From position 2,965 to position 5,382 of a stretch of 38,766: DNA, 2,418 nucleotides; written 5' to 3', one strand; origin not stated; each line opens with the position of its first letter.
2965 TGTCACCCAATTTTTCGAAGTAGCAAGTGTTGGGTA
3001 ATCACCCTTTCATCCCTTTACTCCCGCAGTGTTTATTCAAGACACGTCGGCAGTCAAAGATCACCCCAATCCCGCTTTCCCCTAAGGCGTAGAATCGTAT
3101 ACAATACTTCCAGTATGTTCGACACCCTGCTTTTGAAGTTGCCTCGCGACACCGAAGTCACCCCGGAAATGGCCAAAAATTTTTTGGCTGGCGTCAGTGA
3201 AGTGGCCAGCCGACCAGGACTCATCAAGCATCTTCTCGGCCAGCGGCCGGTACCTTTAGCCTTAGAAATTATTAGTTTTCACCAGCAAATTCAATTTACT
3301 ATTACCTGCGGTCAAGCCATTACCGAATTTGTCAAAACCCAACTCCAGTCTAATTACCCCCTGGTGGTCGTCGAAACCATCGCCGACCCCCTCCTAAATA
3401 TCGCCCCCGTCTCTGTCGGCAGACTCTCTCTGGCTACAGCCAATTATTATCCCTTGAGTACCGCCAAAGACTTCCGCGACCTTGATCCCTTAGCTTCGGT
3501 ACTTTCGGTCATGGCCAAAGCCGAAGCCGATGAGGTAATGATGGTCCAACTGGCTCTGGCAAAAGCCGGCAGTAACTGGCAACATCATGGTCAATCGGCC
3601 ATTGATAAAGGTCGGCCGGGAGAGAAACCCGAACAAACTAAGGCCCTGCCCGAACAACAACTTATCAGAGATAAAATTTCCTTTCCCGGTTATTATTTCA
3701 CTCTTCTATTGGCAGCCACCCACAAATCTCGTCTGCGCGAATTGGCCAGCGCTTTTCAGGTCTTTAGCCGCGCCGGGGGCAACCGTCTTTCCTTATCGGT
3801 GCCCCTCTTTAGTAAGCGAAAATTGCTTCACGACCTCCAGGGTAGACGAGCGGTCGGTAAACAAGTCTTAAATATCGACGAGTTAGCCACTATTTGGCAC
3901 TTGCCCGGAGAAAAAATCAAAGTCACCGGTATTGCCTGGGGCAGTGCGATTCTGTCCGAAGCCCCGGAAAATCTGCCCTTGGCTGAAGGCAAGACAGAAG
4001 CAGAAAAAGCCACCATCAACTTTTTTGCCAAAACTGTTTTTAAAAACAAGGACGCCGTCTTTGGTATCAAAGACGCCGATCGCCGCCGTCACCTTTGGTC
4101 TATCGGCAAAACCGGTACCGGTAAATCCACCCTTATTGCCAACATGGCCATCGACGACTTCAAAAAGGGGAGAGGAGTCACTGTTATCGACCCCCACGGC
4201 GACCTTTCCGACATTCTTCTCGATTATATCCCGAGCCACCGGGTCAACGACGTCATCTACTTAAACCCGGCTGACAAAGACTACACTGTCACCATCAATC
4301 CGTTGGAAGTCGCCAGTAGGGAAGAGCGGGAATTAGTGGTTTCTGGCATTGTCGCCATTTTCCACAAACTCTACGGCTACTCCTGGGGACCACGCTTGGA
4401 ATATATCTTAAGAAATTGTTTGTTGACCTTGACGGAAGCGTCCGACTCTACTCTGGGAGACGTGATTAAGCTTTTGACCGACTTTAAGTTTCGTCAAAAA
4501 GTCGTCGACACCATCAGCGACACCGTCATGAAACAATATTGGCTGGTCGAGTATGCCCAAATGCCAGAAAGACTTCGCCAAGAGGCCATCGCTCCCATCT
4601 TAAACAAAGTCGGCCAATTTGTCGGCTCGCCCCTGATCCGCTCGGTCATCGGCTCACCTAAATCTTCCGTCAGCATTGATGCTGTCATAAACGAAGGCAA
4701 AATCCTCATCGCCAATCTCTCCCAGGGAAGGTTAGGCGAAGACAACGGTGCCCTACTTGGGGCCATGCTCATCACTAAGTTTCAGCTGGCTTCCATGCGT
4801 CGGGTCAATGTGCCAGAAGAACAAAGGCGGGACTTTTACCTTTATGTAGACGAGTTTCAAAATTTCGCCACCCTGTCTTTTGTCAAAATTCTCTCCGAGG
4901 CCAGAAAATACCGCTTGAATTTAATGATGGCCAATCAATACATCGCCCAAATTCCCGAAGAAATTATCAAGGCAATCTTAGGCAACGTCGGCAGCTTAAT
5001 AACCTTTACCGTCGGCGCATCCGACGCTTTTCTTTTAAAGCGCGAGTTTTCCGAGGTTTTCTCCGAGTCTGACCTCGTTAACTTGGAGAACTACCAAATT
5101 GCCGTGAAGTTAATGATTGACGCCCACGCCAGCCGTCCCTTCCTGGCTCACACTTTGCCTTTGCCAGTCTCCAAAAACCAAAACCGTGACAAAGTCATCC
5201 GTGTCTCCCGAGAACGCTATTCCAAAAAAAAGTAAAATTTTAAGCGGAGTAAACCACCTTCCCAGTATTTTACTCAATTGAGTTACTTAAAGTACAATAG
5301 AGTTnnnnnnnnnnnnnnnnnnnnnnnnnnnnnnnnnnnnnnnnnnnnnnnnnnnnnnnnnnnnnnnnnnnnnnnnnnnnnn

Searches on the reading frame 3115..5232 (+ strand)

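Call 76: search_protein_families(library=pfam, proteins=[window:3115-5232:+], max_evalue=0.00001)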
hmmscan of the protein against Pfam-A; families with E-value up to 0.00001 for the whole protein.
window:3115-5232:+ (706 aa): 3 families
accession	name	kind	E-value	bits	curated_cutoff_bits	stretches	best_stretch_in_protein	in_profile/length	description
PF01935.23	DUF87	-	5.4e-07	30.4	23.2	1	325-441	24-125/220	Helicase HerA, central domain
PF10412.15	TrwB_AAD_bind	-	2.3e-06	27.2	20.5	0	323-633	14-310/387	Type IV secretion-system coupling protein DNA-binding domain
PF12696.13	TraG-D_C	-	2.5e-06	27.9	22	1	575-654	3-84/126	TraM recognition site of TraD and TraG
